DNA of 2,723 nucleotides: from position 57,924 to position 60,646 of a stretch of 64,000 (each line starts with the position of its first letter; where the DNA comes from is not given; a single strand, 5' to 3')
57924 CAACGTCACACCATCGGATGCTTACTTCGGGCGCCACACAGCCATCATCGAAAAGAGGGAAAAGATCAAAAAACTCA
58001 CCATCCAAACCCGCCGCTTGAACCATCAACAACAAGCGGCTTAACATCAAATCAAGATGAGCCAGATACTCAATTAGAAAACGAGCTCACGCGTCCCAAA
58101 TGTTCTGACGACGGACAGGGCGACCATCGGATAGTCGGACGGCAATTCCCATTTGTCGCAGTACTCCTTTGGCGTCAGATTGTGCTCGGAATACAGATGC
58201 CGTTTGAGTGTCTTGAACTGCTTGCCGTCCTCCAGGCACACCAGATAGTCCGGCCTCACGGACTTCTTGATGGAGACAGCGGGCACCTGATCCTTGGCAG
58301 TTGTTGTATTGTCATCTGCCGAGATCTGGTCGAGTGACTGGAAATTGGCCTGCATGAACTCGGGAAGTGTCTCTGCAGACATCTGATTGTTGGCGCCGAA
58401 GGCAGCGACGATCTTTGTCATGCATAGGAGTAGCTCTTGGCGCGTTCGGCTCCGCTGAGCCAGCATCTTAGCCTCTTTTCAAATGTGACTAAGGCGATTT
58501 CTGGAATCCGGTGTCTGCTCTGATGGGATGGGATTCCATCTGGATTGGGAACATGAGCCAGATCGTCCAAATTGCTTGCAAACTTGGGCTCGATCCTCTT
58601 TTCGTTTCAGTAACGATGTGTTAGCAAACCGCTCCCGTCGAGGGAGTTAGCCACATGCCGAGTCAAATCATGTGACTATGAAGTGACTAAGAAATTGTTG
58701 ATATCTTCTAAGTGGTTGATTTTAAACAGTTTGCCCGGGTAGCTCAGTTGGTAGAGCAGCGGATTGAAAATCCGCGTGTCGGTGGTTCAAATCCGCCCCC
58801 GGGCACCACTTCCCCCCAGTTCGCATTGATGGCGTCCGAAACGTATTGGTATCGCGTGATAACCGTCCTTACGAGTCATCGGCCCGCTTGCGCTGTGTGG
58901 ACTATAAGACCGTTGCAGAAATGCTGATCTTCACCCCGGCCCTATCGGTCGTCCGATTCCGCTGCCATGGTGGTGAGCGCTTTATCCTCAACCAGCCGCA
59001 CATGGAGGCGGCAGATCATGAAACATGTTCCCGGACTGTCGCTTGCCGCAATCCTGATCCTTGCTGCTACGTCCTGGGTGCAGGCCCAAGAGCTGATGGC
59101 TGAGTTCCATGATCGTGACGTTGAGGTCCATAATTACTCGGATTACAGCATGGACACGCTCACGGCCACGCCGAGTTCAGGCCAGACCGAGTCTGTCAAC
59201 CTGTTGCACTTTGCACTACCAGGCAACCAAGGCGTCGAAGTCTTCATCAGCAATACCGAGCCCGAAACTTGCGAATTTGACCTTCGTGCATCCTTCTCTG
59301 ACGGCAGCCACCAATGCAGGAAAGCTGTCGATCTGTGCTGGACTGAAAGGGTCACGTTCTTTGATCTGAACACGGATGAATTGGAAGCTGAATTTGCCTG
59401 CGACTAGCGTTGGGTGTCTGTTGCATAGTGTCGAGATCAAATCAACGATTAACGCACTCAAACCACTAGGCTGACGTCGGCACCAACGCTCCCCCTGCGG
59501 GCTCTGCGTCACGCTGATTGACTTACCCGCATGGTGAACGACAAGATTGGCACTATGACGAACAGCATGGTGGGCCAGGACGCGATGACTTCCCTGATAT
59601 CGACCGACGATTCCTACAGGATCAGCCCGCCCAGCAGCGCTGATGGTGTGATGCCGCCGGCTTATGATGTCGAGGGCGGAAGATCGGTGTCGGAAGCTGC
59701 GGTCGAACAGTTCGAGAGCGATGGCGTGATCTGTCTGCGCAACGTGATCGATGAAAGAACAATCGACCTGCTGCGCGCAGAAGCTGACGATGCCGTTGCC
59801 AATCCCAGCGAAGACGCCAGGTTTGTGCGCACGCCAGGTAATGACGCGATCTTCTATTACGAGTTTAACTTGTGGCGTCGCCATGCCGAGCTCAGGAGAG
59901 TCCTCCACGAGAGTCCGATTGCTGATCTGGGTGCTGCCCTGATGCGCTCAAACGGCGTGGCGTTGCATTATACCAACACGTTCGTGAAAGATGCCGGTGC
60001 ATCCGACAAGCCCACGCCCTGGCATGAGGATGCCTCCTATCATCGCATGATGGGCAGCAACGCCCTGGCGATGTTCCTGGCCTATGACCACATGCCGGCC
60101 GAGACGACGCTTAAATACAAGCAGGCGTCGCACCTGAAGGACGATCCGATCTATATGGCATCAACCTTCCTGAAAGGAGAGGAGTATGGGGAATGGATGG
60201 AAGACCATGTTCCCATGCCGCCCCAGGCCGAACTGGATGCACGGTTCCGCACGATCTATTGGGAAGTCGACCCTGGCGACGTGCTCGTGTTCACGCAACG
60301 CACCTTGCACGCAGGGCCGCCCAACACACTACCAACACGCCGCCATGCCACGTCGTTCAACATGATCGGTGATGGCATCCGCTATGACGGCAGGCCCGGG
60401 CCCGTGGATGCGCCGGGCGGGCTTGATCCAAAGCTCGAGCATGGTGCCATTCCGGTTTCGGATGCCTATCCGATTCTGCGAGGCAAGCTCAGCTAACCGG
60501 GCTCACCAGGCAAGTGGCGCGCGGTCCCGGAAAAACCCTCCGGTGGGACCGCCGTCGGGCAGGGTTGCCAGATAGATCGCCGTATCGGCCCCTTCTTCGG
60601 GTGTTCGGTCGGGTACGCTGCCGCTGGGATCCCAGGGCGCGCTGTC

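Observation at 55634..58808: Degraded integrative element at tRNA-Phe: duplicated 5' half of the tRNA, integrase stump, IS3 insertion and a MucR-like regulator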

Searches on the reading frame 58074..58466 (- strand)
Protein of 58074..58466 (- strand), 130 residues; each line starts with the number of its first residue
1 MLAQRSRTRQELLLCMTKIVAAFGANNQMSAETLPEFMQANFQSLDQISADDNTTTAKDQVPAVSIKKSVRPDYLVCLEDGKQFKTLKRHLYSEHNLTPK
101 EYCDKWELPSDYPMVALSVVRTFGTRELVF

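Call 6: search_protein_families(library=pfam, proteins=[window:58074-58466:-], max_evalue=0.01)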
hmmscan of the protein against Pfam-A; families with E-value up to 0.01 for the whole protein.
window:58074-58466:- (130 aa): 1 family
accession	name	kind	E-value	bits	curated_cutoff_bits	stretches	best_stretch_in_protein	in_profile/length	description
PF05443.17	ROS_MUCR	-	5.9e-36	123.6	25.4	1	13-118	3-108/123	ROS/MUCR transcriptional regulator protein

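Call 66: search_protein_families(library=phrogs, proteins=[window:58074-58466:-], max_evalue=0.1)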
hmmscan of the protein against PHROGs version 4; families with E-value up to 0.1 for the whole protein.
window:58074-58466:- (130 aa): 1 family
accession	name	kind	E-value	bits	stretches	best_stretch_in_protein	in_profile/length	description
phrog_20873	-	unknown function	0.016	16.3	1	28-85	3-60/83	-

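Call 75: find_encoding_contigs(protein=window:58074-58466:-, flank=10000, max_places=6)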
Protein window:58074-58466:- (130 aa): no gene with exactly this product is on record in the collection.

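Call 81: search_protein_families(library=ncbifam, proteins=[window:58074-58466:-], max_evalue=0.001)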
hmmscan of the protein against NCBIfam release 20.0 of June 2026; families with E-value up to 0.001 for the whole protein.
window:58074-58466:- (130 aa): 0 families

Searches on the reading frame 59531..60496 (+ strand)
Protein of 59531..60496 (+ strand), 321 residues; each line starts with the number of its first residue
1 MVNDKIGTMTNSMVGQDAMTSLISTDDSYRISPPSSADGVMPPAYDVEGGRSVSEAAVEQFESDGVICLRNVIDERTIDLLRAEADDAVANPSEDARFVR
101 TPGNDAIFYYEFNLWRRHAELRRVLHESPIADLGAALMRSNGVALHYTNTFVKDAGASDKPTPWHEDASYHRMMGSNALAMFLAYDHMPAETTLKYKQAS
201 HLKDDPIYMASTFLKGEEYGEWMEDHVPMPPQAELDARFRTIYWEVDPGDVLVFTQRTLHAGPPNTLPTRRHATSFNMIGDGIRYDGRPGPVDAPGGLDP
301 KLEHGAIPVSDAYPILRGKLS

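Call 6: search_protein_families(library=pfam, proteins=[window:59531-60496:+], max_evalue=0.01)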
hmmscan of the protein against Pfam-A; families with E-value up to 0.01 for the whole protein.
window:59531-60496:+ (321 aa): 1 family
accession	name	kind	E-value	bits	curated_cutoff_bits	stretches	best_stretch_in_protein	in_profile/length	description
PF05721.19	PhyH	-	1.2e-15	58.9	22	1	61-273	1-213/213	Phytanoyl-CoA dioxygenase (PhyH)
